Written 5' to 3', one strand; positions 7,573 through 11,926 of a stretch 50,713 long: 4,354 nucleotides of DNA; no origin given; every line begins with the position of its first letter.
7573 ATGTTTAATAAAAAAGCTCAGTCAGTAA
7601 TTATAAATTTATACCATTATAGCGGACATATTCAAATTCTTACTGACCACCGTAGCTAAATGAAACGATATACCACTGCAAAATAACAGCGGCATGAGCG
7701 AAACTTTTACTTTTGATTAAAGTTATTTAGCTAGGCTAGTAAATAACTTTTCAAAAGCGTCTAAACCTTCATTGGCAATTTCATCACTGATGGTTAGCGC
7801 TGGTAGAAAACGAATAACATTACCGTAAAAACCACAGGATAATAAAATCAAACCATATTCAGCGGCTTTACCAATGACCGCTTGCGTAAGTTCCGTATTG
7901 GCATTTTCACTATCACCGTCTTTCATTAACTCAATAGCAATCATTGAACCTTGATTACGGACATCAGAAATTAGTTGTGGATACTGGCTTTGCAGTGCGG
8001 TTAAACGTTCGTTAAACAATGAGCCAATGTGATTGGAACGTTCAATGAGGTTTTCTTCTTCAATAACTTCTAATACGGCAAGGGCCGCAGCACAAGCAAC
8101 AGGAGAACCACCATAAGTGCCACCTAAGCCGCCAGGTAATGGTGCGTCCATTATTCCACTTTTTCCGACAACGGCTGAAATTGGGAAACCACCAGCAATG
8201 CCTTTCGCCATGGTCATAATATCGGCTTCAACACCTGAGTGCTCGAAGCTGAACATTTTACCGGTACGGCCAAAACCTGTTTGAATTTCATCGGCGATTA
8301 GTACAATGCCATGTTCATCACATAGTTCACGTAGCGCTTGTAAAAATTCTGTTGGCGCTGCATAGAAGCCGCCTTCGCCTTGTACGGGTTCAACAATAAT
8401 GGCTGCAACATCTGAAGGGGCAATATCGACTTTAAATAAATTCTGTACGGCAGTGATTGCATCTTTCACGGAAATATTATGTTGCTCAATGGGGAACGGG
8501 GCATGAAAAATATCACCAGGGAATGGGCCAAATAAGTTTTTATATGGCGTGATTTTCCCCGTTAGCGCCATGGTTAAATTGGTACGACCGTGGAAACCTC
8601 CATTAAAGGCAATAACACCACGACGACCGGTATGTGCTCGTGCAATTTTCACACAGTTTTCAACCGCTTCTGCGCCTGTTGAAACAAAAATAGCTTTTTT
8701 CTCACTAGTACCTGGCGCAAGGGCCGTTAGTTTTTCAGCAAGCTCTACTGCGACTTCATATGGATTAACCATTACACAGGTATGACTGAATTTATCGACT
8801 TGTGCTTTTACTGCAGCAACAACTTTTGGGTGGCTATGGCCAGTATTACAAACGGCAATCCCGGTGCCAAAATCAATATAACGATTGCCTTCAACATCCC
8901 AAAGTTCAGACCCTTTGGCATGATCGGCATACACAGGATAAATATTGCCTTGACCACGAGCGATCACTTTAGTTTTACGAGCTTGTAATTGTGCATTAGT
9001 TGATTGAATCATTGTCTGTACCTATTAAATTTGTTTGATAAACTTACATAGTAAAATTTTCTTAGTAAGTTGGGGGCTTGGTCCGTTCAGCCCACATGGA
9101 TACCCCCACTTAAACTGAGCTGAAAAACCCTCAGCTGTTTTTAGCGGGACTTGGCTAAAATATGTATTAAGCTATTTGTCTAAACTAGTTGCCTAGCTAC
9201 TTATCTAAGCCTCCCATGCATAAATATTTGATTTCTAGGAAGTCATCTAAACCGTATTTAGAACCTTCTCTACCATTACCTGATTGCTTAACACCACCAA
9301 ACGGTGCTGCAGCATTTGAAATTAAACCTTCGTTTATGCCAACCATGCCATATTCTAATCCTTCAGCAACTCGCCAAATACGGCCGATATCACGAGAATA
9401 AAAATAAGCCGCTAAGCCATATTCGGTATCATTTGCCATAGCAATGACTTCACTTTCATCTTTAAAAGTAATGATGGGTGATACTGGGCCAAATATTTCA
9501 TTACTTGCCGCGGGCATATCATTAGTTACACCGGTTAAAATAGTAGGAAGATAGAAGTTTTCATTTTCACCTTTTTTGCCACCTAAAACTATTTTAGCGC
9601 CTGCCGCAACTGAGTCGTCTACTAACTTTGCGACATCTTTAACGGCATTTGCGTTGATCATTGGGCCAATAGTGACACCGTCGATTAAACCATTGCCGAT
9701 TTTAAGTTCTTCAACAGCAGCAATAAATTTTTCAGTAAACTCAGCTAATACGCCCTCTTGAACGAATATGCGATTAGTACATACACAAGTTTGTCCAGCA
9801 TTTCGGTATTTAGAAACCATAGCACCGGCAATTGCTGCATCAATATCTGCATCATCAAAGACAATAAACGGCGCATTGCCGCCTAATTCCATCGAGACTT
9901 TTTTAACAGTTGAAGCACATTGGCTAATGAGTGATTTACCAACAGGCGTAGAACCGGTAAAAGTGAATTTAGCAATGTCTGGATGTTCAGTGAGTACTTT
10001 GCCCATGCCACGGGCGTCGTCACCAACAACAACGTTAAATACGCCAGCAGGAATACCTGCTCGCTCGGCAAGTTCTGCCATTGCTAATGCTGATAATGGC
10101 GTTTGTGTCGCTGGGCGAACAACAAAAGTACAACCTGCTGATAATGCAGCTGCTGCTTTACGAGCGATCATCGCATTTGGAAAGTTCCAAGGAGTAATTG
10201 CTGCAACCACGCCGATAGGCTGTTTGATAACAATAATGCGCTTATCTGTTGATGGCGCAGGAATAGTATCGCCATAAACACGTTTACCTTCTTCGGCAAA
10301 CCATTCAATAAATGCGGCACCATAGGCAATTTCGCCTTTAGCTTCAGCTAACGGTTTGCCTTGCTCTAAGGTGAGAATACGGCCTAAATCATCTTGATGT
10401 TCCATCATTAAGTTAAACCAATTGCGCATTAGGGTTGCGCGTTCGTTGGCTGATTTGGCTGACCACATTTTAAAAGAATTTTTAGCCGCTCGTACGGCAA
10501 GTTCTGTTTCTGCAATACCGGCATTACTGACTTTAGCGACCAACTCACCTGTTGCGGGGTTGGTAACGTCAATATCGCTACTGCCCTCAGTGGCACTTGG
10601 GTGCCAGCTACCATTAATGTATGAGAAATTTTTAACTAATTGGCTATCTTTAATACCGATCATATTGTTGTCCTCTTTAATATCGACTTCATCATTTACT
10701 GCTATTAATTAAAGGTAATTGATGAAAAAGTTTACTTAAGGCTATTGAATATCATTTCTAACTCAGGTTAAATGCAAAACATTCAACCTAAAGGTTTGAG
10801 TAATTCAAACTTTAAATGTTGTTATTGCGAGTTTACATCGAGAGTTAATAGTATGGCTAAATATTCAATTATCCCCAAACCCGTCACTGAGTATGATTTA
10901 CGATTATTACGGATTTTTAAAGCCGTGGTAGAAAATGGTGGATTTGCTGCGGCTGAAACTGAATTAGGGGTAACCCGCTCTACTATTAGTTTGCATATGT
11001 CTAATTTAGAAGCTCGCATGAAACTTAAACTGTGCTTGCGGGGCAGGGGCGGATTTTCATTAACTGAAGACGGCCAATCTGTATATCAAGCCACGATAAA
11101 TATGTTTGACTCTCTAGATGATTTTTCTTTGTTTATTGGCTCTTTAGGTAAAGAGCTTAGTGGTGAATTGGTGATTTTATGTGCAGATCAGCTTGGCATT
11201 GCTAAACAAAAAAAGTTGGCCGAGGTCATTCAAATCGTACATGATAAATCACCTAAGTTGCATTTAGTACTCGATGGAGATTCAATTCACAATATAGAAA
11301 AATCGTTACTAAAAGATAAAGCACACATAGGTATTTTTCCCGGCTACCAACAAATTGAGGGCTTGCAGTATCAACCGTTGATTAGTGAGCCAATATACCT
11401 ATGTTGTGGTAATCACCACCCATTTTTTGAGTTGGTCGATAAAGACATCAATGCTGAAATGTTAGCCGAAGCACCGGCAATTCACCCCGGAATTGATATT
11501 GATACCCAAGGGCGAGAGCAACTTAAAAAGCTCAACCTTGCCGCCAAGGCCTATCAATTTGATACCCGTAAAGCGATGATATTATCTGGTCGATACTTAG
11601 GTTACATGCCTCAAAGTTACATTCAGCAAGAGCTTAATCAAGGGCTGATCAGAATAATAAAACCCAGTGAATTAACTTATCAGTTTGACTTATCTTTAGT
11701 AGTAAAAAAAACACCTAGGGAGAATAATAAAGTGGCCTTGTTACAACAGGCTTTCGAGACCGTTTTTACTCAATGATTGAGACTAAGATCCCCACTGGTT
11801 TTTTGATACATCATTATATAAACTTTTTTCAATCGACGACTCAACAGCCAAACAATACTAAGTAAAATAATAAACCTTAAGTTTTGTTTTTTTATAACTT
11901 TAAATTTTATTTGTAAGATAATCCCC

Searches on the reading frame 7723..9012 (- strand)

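Call 104: search_protein_families(library=ncbifam, proteins=[window:7723-9012:-], max_evalue=1e-20)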
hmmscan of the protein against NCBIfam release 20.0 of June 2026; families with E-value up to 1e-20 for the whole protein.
window:7723-9012:- (429 aa): 69 families (the best 25 are shown)
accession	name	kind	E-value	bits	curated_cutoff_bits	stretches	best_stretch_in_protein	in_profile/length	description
NF005692.0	PRK07495.1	equivalog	1.1e-183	610.8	724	1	5-425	2-420/425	4-aminobutyrate--2-oxoglutarate transaminase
TIGR00700.1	GABAtrnsam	equivalog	1.7e-173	577.1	506.65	1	12-422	2-416/420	4-aminobutyrate--2-oxoglutarate transaminase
NF005985.0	PRK08088.1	equivalog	7.7e-173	575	713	1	4-427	2-424/426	4-aminobutyrate--2-oxoglutarate transaminase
NF005272.0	PRK06777.1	equivalog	8.9e-168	558.2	725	1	6-424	3-419/421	4-aminobutyrate--2-oxoglutarate transaminase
NF007308.0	PRK09792.1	equivalog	5.7e-158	526.1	747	1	6-416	3-411/421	4-aminobutyrate transaminase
NF004714.0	PRK06058.1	subfamily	3.9e-157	523.5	639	1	7-425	24-445/447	4-aminobutyrate--2-oxoglutarate transaminase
NF005376.0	PRK06918.1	equivalog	4.1e-149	496.8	676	1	4-424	15-441/451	4-aminobutyrate--2-oxoglutarate transaminase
NF049976.1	AmadipTransam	equivalog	6.7e-131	437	650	1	15-427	4-415/416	2-aminoadipate transaminase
NF005993.0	PRK08117.1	subfamily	2.9e-130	434.7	574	1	6-427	5-430/433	aspartate aminotransferase family protein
NF004426.0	PRK05769.1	equivalog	1.3e-129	432.9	552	1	8-425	19-438/441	acetyl ornithine aminotransferase family protein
NF006228.0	PRK08360.1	equivalog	3.8e-106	355.4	608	1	9-425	6-425/443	aspartate aminotransferase family protein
TIGR00707.1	argD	subfamily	4.4e-101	338.5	410.05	1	26-424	10-380/381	acetylornithine/succinylornithine family transaminase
NF006368.0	PRK08593.1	equivalog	8.6e-100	334.4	570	1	5-428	5-433/448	aspartate aminotransferase family protein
NF002874.0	PRK03244.1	equivalog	2.2e-96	323.1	457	1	4-426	5-394/399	acetylornithine transaminase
NF002325.0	PRK01278.1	subfamily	6.4e-93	311.5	372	1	26-427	14-389/395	acetylornithine transaminase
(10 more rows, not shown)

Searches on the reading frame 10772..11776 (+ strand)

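Call 104: search_protein_families(library=ncbifam, proteins=[window:10772-11776:+], max_evalue=1e-20)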
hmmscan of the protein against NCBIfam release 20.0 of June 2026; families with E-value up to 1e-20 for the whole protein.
window:10772-11776:+ (334 aa): 1 family
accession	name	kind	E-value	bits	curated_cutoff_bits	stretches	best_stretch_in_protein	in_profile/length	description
NF040786.1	LysR_Sec_metab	equivalog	6.1e-23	81.3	250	1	42-323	2-289/298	selenium metabolism-associated LysR family transcriptional regulator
